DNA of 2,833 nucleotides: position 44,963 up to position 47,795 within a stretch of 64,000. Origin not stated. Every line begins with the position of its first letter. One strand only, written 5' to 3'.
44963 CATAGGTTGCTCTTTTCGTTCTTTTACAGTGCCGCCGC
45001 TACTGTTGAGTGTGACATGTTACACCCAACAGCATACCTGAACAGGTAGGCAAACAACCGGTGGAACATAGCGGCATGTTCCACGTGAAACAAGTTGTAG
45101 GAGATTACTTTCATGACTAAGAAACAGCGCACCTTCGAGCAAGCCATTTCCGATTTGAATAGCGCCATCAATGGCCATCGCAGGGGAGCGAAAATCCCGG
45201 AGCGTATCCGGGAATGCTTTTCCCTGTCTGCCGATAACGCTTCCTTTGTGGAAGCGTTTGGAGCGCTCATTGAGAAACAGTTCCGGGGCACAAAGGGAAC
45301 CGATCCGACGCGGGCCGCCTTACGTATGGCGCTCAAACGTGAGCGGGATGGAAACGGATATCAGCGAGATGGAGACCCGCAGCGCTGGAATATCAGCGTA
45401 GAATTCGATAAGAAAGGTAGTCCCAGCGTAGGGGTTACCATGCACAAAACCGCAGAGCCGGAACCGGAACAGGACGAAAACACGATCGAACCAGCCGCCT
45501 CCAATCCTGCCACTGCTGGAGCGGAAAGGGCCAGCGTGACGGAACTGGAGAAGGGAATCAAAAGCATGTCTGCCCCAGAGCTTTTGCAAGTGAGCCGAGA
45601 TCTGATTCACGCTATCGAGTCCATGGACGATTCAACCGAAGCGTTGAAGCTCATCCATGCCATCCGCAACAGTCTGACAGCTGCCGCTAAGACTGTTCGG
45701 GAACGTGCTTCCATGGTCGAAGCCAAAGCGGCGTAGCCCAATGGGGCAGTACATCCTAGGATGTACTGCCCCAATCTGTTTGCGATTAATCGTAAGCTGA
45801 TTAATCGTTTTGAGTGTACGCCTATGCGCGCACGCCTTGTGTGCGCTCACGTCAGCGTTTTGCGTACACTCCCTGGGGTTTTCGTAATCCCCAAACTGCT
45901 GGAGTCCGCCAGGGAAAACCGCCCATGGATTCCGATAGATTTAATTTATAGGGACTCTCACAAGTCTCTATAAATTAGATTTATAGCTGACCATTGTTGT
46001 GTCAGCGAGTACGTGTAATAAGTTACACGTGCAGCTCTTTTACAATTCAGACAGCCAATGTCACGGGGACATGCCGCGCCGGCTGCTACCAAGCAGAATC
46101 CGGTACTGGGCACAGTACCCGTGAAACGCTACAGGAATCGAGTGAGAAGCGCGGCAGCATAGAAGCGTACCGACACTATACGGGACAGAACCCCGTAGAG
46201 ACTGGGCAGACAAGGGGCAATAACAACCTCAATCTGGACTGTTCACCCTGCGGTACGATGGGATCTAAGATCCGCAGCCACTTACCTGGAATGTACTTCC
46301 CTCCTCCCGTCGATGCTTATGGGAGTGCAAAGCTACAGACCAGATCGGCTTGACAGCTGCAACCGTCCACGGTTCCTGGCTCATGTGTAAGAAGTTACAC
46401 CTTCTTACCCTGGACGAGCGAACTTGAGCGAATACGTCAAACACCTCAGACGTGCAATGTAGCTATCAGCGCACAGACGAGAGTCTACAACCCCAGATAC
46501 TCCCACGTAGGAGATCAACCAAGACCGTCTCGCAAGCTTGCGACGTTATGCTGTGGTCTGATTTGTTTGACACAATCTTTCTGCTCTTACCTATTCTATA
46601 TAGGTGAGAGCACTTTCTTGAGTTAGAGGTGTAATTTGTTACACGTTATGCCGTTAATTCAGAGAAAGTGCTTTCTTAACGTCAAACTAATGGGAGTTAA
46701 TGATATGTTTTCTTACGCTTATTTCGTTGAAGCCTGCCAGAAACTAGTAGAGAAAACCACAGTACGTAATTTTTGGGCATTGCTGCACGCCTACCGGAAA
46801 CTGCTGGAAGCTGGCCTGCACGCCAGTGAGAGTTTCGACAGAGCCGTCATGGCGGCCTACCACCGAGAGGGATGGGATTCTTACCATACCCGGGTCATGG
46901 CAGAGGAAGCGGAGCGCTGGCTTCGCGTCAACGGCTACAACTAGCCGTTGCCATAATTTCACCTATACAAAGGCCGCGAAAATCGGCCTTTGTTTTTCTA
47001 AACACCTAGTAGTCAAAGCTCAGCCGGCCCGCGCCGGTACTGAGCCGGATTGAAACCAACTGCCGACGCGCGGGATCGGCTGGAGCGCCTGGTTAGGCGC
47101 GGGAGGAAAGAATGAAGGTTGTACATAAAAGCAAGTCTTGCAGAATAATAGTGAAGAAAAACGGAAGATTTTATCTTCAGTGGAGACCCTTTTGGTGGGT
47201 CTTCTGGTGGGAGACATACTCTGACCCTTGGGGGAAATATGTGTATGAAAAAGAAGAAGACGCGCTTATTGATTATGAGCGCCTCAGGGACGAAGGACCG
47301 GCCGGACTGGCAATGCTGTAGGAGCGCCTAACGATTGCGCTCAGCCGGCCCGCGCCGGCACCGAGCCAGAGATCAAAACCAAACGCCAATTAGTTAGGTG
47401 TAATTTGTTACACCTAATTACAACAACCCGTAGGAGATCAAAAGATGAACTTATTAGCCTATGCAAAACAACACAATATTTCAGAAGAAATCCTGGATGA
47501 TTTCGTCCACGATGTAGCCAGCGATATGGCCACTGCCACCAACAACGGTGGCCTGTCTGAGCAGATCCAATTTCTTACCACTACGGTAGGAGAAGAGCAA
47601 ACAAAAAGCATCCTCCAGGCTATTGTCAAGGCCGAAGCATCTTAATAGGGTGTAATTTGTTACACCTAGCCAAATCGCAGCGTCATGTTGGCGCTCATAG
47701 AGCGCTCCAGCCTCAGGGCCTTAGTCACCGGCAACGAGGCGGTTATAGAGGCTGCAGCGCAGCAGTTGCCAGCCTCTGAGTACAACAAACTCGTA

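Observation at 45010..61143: Twelve copies of a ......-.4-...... dyad punctuate the rightward early/middle block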

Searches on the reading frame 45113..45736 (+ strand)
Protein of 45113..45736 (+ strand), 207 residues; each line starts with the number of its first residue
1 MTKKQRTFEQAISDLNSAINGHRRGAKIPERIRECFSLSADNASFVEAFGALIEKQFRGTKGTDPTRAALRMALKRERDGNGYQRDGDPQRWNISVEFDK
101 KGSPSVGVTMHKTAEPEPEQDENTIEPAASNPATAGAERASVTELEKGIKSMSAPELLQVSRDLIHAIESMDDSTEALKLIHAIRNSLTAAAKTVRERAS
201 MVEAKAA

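Call 6: search_protein_families(library=pfam, proteins=[window:45113-45736:+])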
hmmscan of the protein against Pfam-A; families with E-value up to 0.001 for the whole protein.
window:45113-45736:+ (207 aa): 0 families

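Call 7: search_protein_families(library=phrogs, proteins=[window:45113-45736:+])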
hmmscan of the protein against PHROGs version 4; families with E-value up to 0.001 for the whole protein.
window:45113-45736:+ (207 aa): 0 families

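Call 54: search_solved_structures(query=window:45113-45736:+, max_evalue=1)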
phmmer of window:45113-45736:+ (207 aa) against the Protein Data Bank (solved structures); distinct sequences matched with E-value up to 1: 1.
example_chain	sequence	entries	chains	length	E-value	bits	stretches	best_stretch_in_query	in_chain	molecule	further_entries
5xkn_A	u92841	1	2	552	0.071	16.3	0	13-51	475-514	LRR receptor-like serine/threonine-protein kinase ERL2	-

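Call 74: find_homologous_proteins(query=window:45113-45736:+, max_evalue=0.01)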
Query window:45113-45736:+ (207 aa): 1 proteins with E <= 0.01 among 240 candidates.
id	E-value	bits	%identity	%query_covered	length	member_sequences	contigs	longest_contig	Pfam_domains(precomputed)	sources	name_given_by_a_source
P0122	1.8e-127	440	100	100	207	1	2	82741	-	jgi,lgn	jgi:hypothetical protein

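Call 77: search_protein_families(library=ncbifam, proteins=[window:45113-45736:+], max_evalue=0.01)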
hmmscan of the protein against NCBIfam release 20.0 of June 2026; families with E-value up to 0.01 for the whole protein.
window:45113-45736:+ (207 aa): 0 families

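Call 95: predict_structure(protein=window:45113-45736:+)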
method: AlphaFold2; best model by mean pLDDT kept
length: 207 residues; sequences in the alignment: 1
mean_pLDDT: 52.7   pTM: 0.29
mean pLDDT of the five models: 52.7, 48.0, 39.5, 39.3, 37.2
residues with pLDDT >= 90: 0; 70-90: 0; 50-70: 125; < 50: 82
segments of 3 or more residues with pLDDT < 50: 1-4, 22-26, 65-81, 84-88, 102-108, 110-143, 203-207
pLDDT, mean of each block of 10 residues (from residue 1): 54 64 51 58 58 57 48 45 49 51 47 39 37 37 53 63 62 59 64 62 47
secondary structure, 60 per line:
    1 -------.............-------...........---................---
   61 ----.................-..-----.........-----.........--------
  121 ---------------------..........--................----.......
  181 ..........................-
elements in order: H8-20 H28-38 H42-57 H65-81 E90-98 E104-112 H142-151 H154-169 H174-206

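Call 96: search_protein_representatives(protein=window:45113-45736:+)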
Query: 207 residues. Proteins with E-value up to 0.001 (for the whole library): 2; up to 1e-10: 2; up to 1e-30: 2. The best 2 are listed.
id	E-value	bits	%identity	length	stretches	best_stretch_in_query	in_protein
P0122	5.7e-128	440.3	100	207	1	1-207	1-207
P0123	1.7e-43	165.0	46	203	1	3-191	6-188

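Call 97: find_encoding_contigs(protein=P0123, flank=10000, max_places=5)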
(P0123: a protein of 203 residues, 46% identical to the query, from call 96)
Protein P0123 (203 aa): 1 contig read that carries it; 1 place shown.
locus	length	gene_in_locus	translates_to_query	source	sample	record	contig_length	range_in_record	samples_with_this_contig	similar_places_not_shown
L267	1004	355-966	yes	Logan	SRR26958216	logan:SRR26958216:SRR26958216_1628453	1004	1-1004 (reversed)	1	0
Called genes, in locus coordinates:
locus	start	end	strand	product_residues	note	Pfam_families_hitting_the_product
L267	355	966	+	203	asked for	-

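Call 103: find_related_loci(query=A4, collection=viral_contigs, flank=10000)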
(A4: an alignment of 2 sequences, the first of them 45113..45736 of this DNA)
Query A4 (207 aa) in viral_contigs; peptide patterns used: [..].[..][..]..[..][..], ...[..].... (x = any residue, [..] = any of these).
107 stretches matched a pattern, but none encodes a relative of the query by tblastn (E <= 1e-3).

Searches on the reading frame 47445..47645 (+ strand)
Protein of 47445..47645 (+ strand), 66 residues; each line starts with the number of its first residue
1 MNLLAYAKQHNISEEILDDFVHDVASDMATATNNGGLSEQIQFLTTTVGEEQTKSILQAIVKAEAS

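Call 56: search_protein_families(library=pfam, proteins=[window:47445-47645:+], max_evalue=0.1)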
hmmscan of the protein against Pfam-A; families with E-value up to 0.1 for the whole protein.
window:47445-47645:+ (66 aa): 1 family
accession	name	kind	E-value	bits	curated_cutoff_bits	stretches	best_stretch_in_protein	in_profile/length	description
PF14842.11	FliG_N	-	0.0041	18.1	25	1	11-63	48-98/104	FliG N-terminal domain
